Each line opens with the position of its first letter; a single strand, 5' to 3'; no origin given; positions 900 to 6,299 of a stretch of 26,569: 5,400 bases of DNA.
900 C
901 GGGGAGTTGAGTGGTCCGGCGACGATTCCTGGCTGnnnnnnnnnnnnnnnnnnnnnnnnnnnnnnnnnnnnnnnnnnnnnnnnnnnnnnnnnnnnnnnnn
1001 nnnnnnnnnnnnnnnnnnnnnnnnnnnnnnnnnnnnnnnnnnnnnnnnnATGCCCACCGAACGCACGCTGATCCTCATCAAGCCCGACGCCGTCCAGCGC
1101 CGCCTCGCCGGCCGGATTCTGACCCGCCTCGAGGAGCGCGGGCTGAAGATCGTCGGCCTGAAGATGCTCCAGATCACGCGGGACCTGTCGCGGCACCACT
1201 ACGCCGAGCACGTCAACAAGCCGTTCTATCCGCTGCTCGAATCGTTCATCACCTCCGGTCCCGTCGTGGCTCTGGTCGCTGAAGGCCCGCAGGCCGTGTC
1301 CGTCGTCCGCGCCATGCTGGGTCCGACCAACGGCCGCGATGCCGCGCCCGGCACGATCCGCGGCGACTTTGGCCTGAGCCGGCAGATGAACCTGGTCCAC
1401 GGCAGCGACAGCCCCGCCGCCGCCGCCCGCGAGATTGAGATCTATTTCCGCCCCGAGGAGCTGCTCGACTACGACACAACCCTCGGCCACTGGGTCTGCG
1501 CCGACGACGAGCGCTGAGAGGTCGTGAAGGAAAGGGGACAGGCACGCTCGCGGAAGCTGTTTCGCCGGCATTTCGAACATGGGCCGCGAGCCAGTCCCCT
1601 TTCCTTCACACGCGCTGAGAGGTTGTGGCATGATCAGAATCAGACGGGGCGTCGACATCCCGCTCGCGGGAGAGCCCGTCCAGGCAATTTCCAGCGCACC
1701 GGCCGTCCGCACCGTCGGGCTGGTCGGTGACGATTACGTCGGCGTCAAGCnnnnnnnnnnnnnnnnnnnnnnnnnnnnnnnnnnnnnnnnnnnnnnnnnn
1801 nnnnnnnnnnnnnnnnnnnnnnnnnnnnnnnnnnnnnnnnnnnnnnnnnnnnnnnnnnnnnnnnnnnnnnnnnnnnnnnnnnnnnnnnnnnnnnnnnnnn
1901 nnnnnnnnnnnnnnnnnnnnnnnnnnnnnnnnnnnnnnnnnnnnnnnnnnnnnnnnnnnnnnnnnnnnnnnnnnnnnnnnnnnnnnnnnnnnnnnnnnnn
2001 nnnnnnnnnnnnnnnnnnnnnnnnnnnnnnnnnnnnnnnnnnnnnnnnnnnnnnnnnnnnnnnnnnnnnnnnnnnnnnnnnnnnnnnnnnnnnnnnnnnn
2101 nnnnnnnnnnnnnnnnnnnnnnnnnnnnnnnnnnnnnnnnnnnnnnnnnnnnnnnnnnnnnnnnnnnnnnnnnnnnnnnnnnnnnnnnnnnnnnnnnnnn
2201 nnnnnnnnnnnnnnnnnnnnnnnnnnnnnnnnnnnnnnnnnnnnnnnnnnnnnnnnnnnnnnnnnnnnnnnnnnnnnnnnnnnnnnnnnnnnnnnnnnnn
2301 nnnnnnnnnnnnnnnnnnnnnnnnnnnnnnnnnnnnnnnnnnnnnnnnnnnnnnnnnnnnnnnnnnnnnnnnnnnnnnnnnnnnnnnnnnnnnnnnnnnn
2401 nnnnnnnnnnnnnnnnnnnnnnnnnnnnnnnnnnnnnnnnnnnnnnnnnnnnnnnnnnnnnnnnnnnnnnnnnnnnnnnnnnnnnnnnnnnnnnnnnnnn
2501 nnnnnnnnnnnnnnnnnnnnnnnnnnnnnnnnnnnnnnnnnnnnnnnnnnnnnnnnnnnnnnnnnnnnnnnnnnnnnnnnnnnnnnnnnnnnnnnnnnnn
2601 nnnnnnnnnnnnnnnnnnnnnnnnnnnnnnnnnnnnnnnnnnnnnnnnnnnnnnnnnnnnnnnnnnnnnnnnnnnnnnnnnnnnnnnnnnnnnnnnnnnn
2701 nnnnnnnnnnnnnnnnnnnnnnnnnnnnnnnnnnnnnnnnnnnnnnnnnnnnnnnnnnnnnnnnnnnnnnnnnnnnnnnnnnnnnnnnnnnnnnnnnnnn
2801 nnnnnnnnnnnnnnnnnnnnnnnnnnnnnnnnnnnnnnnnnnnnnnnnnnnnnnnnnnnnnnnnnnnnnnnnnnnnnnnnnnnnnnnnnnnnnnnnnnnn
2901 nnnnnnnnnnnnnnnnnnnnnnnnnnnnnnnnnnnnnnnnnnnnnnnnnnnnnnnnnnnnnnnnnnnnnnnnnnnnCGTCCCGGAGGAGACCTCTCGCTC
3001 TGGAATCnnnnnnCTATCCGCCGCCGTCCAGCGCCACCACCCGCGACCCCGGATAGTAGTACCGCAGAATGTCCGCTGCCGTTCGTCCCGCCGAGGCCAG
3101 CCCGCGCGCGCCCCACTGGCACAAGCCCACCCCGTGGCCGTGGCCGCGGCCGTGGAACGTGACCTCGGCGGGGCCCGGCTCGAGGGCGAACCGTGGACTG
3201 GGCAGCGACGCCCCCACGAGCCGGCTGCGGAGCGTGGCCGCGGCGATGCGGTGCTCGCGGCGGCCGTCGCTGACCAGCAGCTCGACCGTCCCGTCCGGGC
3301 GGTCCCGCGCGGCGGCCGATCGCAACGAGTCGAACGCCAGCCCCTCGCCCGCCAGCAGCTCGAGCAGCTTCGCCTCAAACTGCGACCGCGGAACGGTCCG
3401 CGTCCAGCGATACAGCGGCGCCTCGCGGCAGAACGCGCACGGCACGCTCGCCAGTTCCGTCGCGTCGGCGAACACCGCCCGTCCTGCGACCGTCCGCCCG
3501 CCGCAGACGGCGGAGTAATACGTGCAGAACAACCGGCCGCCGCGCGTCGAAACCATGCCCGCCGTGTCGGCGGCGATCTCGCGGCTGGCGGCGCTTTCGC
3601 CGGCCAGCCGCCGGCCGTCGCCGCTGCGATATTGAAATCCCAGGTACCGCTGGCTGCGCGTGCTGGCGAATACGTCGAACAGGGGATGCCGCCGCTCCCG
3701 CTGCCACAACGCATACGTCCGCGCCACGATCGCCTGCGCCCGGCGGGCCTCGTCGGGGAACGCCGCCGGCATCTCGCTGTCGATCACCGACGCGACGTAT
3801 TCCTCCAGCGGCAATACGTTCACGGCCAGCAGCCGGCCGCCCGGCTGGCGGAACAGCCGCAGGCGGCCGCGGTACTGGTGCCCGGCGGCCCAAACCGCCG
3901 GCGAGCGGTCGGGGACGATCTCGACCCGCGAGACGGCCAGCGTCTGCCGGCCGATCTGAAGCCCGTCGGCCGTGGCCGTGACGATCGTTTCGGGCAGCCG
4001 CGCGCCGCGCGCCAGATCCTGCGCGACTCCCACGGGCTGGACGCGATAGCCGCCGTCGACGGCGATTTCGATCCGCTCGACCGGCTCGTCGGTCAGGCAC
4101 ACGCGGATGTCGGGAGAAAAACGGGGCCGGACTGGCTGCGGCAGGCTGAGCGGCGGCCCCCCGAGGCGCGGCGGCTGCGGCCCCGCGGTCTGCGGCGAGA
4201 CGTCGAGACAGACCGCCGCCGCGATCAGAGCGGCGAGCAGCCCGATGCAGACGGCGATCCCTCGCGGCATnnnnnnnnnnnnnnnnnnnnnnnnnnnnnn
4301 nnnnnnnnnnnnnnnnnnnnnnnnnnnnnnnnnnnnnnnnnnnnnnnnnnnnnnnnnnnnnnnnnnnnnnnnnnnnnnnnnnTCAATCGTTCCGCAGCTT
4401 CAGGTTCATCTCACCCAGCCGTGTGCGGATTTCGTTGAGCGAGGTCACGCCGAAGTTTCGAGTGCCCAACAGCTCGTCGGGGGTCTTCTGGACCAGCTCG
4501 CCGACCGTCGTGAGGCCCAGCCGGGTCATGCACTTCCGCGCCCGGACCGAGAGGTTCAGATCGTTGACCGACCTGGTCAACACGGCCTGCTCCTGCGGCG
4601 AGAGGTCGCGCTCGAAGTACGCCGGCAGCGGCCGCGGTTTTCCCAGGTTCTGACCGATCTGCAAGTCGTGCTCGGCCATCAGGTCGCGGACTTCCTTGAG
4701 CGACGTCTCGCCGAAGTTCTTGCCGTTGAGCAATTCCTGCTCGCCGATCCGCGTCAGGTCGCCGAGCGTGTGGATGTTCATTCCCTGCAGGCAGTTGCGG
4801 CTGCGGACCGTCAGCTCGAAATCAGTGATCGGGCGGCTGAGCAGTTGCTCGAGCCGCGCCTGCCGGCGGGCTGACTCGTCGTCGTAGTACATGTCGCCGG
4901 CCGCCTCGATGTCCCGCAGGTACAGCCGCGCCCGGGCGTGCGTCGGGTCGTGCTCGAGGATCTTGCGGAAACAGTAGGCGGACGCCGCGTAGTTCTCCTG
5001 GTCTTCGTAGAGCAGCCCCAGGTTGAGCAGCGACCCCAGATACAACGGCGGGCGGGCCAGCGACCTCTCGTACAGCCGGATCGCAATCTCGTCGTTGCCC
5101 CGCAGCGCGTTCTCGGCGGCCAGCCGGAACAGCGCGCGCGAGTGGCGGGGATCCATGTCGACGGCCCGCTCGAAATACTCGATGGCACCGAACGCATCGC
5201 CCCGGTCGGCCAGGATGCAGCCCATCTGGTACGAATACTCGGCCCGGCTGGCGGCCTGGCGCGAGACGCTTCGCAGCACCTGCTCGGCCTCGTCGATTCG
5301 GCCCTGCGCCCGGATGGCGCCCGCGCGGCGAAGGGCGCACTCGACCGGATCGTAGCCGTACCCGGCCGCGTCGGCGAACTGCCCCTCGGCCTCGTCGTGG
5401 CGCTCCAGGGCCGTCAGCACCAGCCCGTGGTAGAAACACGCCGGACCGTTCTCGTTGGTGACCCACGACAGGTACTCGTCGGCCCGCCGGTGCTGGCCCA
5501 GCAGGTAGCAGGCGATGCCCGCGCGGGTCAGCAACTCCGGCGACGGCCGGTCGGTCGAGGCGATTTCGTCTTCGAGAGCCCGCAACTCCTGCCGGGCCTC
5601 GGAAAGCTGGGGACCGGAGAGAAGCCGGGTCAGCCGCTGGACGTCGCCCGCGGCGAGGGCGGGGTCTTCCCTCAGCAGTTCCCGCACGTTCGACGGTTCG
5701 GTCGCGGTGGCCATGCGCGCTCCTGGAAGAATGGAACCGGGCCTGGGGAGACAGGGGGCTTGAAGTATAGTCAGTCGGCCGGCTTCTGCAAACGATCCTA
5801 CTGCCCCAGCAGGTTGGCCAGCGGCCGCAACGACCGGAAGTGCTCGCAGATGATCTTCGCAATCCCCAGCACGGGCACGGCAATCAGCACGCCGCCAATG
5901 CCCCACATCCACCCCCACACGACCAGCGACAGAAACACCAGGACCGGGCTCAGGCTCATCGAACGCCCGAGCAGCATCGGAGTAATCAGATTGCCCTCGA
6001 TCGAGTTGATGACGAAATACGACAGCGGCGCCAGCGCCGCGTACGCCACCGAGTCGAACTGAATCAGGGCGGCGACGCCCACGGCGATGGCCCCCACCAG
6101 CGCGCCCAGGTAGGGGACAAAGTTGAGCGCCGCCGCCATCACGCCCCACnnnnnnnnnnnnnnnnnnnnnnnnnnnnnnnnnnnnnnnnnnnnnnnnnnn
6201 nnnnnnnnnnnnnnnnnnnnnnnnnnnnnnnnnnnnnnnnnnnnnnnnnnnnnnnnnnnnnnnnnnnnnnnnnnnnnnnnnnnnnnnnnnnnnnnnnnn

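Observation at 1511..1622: MITE-like insertion splitting an ndk-nqrA junction and duplicating the stop codon and RBS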

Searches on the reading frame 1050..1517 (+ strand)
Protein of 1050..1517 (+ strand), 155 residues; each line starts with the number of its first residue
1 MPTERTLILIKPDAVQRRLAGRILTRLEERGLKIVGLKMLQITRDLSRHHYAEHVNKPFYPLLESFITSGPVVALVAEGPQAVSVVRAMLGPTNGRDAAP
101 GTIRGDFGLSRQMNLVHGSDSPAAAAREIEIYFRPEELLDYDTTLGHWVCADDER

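Call 13: search_protein_families(library=pfam, proteins=[window:1050-1517:+])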
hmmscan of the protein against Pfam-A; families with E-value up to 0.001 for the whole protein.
window:1050-1517:+ (155 aa): 1 family
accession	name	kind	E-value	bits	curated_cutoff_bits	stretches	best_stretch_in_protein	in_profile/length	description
PF00334.24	NDK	-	3e-54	183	27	1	4-137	1-134/135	Nucleoside diphosphate kinase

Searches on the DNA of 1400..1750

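Call 14: search_rna_families(source=window, start=1400, end=1750, threshold=evalue, max_evalue=10)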
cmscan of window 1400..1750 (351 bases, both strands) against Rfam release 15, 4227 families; matches with E-value up to 10: 3.
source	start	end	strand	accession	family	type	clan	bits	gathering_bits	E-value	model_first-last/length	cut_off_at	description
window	1523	1614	-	RF01918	mir-1249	Gene; miRNA;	-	19.1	83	0.17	1-75/75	no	mir-1249 microRNA precursor family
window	1528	1610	-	RF03944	mir-935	Gene; miRNA;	-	16.8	73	8.7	1-91/91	no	mir-935 microRNA precursor family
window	1571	1599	-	RF03108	Methylosinus-1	Gene; sRNA;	-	9.2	145.1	6.9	1-214/214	no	Methylosinus-1 RNA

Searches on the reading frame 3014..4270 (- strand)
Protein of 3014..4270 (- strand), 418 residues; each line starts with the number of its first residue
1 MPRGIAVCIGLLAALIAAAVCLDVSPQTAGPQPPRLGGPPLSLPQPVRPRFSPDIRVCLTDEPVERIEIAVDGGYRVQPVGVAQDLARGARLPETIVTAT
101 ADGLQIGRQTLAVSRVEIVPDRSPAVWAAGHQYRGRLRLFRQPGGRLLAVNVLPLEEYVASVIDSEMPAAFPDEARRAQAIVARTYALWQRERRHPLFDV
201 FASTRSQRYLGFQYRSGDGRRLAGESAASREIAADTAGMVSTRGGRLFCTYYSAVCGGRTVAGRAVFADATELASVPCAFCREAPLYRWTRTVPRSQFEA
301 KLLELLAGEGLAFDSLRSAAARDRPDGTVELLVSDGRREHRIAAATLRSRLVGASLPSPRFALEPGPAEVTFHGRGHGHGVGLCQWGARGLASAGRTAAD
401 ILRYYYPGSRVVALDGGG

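Call 13: search_protein_families(library=pfam, proteins=[window:3014-4270:-])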
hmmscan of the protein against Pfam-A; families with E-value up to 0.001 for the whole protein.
window:3014-4270:- (418 aa): 1 family
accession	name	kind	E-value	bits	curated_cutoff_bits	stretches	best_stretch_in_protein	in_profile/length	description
PF08486.15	SpoIID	-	1.8e-20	73.8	23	1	145-241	3-95/97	Stage II sporulation protein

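Call 71: find_homologous_proteins(query=window:3014-4270:-, max_evalue=1e-40)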
Query window:3014-4270:- (418 aa): 624 proteins with E <= 1e-40 among 8000 candidates; the best 120 are listed.
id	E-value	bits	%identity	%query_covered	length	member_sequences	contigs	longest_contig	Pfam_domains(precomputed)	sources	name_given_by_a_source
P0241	7.4e-273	923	100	100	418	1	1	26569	PF08486.16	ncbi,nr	ncbi:MAG TPA: SpoIID/LytB domain-containing protein [Planctomycetaceae bacterium]|nr:SpoIID/LytB dom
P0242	1.9e-168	579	67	88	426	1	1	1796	PF08486.16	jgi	jgi:stage II sporulation protein D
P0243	1.4e-165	569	66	89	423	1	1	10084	PF08486.16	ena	-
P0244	9.9e-141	487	69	77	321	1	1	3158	PF08486.16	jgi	jgi:stage II sporulation protein D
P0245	3.5e-129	449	60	87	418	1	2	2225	PF08486.16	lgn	-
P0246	1.1e-125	438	50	99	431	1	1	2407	PF08486.16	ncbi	-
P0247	3.6e-125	436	54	90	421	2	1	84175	PF08486.16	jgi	-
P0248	2.2e-124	434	59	88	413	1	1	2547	PF08486.16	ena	-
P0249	2.7e-124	433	55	88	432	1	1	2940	PF08486.16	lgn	-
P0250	2.6e-123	430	51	98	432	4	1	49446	PF08486.16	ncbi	-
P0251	5.4e-123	429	53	90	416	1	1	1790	PF08486.16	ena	-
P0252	1.3e-122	428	57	88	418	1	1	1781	PF08486.16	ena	-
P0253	4.3e-122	426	51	99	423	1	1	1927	PF08486.16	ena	-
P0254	1.5e-121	424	54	99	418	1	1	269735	PF08486.16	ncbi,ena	-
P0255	2.7e-121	423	55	88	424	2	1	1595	PF08486.16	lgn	-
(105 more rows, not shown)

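Call 72: find_encoding_contigs(protein=P0243, flank=5000, max_places=2)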
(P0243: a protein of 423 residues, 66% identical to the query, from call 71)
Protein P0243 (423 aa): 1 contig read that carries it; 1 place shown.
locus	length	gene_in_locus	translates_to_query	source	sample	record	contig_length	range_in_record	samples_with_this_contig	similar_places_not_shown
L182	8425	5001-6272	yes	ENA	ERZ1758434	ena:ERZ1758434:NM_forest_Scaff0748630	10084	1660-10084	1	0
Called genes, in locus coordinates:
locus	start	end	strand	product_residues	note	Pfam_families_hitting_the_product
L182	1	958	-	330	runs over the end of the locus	PF01695:IstB_IS21 (weak), PF02562:PhoH, PF13245:AAA_19, PF13604:AAA_30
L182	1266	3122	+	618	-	PF13401:AAA_22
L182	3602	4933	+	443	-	PF13428:TPR_14 (faint), PF14559:TPR_19 (faint), PF13424:TPR_12 (faint), PF07719:TPR_2 (faint), PF13174:TPR_6 (faint), PF13432:TPR_16 (weak), PF00515:TPR_1 (weak), PF03118:RNA_pol_A_CTD, +5 more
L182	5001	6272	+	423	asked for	PF08486:SpoIID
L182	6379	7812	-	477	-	-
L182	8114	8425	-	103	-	?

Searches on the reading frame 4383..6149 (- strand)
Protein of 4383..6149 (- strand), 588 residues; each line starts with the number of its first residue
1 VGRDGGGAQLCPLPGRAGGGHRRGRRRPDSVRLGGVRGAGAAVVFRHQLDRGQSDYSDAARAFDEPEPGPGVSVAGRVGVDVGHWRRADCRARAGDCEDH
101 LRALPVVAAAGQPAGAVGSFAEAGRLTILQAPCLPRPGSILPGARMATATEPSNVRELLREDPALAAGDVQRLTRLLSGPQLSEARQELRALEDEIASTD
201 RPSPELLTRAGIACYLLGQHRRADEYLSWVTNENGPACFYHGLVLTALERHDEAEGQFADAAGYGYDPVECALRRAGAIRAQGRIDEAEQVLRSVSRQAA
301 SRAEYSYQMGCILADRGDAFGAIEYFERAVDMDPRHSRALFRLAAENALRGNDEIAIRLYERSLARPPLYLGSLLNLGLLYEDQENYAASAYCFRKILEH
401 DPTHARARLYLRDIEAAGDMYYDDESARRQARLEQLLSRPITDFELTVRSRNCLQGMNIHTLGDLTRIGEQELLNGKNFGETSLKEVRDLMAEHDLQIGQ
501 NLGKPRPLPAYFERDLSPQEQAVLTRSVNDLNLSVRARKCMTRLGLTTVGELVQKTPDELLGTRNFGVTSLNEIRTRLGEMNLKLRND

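Call 13: search_protein_families(library=pfam, proteins=[window:4383-6149:-])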
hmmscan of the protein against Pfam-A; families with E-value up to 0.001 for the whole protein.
window:4383-6149:- (588 aa): 13 families
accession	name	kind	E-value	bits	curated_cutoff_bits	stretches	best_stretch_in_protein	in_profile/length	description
PF03118.21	RNA_pol_A_CTD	-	7.6e-41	138.1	23.8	2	518-579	5-66/67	Bacterial RNA polymerase, alpha chain C terminal domain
PF07719.23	TPR_2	-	8.6e-13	47.8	27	2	374-404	4-34/34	Tetratricopeptide repeat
PF00515.34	TPR_1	-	1.2e-10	41.1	27.8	1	374-404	4-34/34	Tetratricopeptide repeat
PF13181.12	TPR_8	-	5e-10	39.2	25.7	0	303-336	1-34/34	Tetratricopeptide repeat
PF13432.12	TPR_16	-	7e-10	39.6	32.7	1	307-368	1-62/65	Tetratricopeptide repeat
PF13424.12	TPR_12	-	7.8e-08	32.8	30.1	0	307-365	7-73/77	Tetratricopeptide repeat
PF13431.12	TPR_17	-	7.7e-07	29.3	24.4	0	325-354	1-30/34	Tetratricopeptide repeat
PF14559.12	TPR_19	-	3.6e-06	27.6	25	0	247-305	3-61/68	Tetratricopeptide repeat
PF13428.12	TPR_14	-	5.1e-06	27.1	23.5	0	321-344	19-42/44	Tetratricopeptide repeat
PF13174.12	TPR_6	-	1.3e-05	26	26.3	0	373-403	2-32/33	Tetratricopeptide repeat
PF25062.1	ARM_TT21_N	-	4.9e-05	23.6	40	0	186-295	79-194/222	Tetratricopeptide repeat protein 21 N-terminal ARM repeat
PF23300.3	HEAT_Nup120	-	0.0001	22.6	29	0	217-263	9-54/170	Nucleoporin Nup120, HEAT repeats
PF13371.12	TPR_9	-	0.00028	21.3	35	0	355-408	13-66/73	Tetratricopeptide repeat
